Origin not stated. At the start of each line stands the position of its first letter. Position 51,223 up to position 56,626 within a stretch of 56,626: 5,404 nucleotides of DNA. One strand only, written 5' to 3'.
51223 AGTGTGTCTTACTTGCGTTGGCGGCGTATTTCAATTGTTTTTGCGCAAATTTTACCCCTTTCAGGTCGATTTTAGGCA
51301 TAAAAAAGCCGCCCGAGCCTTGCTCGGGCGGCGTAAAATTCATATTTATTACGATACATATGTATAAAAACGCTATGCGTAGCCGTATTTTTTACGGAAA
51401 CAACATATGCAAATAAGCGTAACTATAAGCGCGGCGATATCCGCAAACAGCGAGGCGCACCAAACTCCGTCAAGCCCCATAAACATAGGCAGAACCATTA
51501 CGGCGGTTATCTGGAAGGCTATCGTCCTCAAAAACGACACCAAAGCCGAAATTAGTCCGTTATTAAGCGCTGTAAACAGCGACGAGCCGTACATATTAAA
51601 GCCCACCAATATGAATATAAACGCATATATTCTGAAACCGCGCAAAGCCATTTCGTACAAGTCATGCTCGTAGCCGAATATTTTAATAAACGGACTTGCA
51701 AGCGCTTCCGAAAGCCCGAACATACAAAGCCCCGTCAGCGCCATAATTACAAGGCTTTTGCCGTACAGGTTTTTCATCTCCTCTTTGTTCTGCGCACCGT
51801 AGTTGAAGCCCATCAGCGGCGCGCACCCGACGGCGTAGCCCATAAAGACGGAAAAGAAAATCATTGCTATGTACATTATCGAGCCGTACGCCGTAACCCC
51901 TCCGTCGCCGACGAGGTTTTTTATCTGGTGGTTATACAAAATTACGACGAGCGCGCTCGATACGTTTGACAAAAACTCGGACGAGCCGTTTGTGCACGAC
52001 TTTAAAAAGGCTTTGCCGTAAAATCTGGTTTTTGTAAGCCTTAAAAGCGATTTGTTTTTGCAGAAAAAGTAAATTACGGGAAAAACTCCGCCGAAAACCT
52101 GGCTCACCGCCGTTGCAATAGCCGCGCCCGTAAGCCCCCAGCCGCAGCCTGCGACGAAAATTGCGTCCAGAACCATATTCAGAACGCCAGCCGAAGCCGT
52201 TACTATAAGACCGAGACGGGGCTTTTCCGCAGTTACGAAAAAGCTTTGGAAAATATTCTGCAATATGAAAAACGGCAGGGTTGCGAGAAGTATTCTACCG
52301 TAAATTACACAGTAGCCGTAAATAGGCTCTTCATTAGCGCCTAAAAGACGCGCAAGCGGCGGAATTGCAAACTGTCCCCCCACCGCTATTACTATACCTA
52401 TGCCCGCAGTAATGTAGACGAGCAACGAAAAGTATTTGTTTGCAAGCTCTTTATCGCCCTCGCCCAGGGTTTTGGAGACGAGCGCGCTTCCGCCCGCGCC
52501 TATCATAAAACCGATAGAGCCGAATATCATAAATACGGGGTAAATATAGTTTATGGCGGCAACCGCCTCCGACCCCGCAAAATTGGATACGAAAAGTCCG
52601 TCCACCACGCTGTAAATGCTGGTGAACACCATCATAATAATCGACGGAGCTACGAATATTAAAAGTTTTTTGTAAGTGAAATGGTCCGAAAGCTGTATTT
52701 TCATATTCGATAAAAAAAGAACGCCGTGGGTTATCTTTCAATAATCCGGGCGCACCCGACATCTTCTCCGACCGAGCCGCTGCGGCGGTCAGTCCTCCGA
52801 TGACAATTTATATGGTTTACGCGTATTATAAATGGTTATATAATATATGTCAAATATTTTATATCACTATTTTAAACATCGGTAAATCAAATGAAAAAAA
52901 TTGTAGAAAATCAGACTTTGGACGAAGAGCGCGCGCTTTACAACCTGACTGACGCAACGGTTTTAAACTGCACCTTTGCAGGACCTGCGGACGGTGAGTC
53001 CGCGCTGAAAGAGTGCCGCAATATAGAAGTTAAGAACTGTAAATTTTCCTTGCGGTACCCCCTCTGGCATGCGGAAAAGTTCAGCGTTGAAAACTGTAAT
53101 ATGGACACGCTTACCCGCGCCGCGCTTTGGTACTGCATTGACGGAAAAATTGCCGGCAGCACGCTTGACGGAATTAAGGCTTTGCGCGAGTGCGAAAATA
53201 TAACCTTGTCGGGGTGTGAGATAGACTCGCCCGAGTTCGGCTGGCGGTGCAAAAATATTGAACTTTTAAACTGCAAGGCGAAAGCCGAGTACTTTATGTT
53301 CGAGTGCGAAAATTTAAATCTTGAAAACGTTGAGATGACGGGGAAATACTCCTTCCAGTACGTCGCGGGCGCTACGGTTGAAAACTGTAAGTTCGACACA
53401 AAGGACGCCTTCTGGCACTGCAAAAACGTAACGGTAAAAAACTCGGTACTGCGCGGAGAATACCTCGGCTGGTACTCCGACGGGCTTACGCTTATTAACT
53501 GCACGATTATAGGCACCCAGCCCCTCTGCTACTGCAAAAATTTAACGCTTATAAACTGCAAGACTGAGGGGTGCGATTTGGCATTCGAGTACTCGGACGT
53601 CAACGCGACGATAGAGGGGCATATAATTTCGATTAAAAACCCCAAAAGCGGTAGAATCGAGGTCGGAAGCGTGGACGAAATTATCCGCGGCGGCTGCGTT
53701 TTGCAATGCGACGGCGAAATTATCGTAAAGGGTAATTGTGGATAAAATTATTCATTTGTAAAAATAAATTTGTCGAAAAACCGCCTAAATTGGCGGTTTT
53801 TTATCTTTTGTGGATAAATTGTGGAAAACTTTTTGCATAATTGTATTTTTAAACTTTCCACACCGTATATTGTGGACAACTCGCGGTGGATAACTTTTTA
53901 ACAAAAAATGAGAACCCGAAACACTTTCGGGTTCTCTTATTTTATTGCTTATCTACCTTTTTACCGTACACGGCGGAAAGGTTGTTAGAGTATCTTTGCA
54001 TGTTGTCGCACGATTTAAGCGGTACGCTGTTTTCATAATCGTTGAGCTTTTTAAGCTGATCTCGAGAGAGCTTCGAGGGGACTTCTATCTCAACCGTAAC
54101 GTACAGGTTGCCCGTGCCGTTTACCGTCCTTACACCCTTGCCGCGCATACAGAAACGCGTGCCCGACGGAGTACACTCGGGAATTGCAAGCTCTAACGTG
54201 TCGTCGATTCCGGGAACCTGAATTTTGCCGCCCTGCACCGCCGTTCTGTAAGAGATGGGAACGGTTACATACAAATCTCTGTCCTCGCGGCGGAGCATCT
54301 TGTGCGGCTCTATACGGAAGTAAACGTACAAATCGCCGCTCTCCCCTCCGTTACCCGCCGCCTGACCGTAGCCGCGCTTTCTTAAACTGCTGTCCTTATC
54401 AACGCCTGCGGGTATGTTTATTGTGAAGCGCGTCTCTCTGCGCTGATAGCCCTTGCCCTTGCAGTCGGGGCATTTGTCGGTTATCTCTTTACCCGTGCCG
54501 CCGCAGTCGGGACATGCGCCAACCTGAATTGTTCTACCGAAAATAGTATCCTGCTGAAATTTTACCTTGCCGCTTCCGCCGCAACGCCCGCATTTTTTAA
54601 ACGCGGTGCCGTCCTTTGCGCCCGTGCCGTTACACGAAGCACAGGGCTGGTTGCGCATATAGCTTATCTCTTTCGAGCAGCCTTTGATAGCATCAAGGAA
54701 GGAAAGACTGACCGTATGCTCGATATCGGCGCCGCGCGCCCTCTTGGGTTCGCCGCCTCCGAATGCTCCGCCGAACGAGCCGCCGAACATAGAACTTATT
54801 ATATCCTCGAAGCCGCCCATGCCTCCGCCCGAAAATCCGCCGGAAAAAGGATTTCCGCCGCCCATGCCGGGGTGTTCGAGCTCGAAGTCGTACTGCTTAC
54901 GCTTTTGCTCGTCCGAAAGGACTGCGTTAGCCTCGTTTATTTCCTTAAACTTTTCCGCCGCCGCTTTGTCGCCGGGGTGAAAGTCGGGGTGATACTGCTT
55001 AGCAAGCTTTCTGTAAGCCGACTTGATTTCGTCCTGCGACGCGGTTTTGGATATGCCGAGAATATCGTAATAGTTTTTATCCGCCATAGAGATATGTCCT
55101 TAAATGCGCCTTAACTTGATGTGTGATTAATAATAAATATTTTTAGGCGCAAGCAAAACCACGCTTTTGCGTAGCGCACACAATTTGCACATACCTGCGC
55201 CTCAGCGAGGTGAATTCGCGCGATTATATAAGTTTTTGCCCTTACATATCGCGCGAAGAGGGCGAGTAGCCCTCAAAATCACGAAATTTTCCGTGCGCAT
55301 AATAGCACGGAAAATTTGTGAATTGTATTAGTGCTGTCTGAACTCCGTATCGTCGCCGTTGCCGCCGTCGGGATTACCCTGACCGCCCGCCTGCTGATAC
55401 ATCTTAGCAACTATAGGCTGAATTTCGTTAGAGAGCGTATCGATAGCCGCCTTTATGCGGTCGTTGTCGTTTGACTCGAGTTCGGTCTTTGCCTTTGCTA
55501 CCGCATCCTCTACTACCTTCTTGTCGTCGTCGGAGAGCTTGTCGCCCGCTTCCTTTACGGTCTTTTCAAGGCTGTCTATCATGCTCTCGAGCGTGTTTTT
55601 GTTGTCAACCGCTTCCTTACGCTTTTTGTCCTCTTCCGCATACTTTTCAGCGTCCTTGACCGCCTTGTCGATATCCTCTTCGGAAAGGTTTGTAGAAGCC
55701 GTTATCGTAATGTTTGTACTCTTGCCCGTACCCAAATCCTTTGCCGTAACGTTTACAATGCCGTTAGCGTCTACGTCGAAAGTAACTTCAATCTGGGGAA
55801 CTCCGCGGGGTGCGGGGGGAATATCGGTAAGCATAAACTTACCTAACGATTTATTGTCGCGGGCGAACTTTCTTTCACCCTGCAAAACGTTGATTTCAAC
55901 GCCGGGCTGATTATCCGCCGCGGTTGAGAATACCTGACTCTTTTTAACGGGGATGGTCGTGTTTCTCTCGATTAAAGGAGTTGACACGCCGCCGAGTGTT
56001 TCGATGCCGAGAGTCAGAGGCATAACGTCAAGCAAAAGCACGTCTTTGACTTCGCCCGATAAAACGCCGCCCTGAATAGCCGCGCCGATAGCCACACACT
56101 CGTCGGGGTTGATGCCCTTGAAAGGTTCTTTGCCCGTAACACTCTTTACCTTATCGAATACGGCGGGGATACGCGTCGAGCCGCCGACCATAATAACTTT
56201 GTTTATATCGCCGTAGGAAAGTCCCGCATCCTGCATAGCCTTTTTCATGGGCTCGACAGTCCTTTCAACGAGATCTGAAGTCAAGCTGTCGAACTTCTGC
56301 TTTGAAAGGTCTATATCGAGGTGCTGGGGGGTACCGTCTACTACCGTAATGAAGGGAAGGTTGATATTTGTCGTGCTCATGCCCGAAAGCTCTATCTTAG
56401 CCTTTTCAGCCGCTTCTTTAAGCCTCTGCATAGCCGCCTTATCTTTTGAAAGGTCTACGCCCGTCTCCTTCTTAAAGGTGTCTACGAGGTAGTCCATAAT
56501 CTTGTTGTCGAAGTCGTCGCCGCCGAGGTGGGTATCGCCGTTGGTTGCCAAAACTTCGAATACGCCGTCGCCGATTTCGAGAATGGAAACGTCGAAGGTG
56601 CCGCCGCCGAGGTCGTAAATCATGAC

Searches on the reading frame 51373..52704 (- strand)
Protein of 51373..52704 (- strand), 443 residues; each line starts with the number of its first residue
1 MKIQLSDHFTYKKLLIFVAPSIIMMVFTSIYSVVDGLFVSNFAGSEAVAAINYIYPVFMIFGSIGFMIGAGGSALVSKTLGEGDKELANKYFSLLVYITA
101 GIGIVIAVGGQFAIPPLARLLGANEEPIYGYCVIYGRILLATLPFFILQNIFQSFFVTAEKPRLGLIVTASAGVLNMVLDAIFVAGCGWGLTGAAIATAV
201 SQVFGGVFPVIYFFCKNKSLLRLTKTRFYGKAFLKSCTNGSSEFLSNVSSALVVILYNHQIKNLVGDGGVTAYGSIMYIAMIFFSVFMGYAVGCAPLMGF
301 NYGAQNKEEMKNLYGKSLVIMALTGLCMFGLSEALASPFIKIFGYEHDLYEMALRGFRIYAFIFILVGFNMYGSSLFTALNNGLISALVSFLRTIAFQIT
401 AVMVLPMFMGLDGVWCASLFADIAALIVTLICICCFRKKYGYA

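Call 11: search_protein_families(library=pfam, proteins=[window:51373-52704:-])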
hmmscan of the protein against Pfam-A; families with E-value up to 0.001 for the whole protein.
window:51373-52704:- (443 aa): 1 family
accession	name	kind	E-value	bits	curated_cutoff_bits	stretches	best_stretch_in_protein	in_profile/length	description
PF01554.23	MatE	-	3.2e-41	141.2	24.9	2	20-182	1-161/161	MatE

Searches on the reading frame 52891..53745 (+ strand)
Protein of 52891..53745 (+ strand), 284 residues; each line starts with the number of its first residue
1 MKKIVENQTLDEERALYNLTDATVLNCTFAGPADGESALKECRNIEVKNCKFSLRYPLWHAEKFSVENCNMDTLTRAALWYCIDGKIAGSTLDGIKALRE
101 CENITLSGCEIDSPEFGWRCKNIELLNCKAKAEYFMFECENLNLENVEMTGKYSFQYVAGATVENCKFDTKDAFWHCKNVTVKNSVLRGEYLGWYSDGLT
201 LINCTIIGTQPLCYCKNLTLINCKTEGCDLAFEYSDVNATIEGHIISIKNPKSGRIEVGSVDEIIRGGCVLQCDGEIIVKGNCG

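Call 56: search_protein_families(library=pfam, proteins=[window:52891-53745:+])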
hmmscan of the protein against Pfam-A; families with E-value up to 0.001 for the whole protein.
window:52891-53745:+ (284 aa): 2 families
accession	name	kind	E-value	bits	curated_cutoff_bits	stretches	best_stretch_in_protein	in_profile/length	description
PF12541.14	DUF3737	-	1.1e-114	382.8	23.9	1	4-266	2-262/275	Protein of unknown function (DUF3737)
PF13229.12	Beta_helix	-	1.1e-06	28.8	25.9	0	17-115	29-114/158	Right handed beta helix region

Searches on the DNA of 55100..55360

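Call 17: search_rna_families(source=window, start=55100, end=55360, threshold=evalue, max_evalue=10, show_alignments=3)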
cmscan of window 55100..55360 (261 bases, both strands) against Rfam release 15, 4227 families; matches with E-value up to 10: 1.
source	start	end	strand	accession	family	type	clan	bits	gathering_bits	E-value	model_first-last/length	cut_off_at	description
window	55284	55317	-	RF03105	RAGATH-7-assoc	Gene; sRNA;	-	15.6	88.5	2.2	1-131/131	no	RAGATH-7-assoc RNA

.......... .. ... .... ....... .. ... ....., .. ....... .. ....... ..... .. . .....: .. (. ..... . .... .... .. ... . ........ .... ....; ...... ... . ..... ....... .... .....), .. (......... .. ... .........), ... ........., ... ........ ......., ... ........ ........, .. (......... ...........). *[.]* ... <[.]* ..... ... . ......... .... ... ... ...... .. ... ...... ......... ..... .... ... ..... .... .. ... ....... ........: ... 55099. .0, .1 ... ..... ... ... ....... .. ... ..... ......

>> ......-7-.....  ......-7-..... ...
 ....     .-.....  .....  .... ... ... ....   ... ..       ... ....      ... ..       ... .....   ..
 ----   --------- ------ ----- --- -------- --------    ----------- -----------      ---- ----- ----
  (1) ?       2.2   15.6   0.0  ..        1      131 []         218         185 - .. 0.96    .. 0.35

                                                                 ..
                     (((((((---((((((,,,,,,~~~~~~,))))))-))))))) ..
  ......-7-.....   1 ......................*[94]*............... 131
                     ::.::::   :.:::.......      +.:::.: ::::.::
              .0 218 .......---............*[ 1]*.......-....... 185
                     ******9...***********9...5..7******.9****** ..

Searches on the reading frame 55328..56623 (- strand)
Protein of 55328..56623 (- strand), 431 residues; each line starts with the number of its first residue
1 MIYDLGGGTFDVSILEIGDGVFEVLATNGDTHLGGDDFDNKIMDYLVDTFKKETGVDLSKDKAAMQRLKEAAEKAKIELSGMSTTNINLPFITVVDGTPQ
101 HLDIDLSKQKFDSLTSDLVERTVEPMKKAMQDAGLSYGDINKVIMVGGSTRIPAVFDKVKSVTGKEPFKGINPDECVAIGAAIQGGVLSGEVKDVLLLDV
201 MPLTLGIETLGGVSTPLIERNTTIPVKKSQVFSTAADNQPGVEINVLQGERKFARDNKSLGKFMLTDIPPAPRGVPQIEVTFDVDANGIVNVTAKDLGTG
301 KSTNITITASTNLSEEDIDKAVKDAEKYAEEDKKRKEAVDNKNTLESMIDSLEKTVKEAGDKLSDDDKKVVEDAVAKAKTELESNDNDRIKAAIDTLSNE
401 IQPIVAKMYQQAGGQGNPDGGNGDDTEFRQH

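Call 11: search_protein_families(library=pfam, proteins=[window:55328-56623:-])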
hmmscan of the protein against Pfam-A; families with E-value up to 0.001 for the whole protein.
window:55328-56623:- (431 aa): 2 families
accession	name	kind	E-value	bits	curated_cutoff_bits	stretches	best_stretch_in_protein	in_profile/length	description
PF00012.26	HSP70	-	7.3e-170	566.5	20.6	1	2-410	190-599/599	Hsp70 protein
PF06723.19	MreB_Mbl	-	2.4e-08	33.6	27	1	1-182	148-316/327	MreB/Mbl protein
